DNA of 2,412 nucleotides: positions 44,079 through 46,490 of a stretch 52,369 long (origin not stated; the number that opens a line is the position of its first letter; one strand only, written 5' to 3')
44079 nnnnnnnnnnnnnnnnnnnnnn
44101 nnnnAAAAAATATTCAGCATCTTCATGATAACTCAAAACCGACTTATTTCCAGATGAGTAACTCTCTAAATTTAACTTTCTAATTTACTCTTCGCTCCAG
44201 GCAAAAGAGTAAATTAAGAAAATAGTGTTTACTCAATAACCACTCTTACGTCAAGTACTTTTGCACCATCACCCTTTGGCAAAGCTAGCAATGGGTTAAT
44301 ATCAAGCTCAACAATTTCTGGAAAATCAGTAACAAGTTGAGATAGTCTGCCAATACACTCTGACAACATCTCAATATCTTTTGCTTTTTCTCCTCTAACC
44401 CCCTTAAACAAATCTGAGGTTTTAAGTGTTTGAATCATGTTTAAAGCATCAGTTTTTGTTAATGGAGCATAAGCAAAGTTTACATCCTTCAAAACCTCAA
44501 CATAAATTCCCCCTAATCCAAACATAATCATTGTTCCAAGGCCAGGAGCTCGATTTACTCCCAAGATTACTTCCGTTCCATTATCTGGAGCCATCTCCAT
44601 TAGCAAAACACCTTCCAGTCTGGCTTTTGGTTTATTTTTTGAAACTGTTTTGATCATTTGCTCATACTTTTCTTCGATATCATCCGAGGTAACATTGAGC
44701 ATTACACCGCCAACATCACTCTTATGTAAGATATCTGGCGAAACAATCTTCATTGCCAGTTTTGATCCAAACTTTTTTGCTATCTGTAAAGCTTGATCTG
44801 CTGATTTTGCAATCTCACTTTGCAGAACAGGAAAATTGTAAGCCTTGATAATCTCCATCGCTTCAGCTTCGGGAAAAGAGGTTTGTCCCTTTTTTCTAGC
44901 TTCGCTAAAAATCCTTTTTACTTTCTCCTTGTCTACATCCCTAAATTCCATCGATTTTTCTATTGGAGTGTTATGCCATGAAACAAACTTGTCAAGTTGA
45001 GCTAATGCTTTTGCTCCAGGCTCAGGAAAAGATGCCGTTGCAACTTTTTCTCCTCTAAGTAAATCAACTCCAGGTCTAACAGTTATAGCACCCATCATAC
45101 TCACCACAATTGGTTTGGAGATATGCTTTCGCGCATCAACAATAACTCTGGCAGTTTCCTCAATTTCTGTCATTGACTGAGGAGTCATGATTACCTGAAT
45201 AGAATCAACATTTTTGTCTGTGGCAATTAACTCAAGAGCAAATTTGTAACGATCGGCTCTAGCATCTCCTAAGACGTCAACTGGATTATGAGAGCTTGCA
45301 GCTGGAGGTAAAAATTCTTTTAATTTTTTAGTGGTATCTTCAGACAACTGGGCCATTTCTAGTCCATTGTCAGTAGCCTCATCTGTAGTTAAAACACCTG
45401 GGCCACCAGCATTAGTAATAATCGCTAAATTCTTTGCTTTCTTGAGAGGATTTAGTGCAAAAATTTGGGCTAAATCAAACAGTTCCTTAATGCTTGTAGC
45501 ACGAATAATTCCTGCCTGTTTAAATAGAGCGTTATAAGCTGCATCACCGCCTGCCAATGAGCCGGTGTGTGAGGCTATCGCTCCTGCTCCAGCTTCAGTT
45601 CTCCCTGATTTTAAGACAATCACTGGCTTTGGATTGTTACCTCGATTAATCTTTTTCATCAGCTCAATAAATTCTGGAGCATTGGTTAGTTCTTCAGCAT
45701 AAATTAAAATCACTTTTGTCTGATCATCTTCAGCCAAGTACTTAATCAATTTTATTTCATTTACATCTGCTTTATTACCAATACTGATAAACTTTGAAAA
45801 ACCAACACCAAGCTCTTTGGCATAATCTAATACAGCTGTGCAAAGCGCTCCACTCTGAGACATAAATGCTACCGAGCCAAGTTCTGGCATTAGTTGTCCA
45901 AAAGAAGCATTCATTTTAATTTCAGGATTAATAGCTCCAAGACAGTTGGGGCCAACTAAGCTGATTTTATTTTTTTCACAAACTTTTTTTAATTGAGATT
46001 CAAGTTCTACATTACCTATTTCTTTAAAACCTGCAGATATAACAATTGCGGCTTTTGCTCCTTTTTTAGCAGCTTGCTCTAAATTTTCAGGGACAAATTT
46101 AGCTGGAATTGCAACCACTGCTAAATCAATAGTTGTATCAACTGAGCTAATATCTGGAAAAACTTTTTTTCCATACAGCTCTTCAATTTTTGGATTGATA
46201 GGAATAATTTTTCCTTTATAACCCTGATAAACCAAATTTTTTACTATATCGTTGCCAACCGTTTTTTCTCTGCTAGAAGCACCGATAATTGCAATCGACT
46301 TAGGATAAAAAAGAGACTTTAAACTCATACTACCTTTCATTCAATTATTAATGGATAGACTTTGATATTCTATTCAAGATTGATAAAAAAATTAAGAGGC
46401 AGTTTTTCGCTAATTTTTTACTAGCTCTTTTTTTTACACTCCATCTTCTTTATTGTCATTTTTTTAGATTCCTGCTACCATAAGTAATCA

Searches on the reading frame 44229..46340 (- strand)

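Call 35: search_protein_families(library=pfam, proteins=[window:44229-46340:-], max_evalue=0.001)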
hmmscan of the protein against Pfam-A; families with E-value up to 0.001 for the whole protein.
window:44229-46340:- (703 aa): 6 families
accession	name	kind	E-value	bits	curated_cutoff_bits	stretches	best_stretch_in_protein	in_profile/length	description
PF13549.11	ATP-grasp_5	-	3e-75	252.8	27.6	1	481-702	2-221/221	ATP-grasp domain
PF13607.11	Succ_CoA_lig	-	1.7e-51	174.1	27.4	1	155-294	2-138/138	Succinyl-CoA ligase like flavodoxin domain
PF13380.12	CoA_binding_2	-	2.4e-24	86.5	22.8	1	14-138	1-115/116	CoA binding domain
PF19045.5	Ligase_CoA_2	-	9.8e-17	61.9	23.7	1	306-435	2-136/162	Ligase-CoA domain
PF02629.25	CoA_binding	-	1.8e-09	38.7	22.3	1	13-104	3-97/97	CoA binding domain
PF00549.24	Ligase_CoA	-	3.7e-08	34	24.5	1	160-263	1-108/128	CoA-ligase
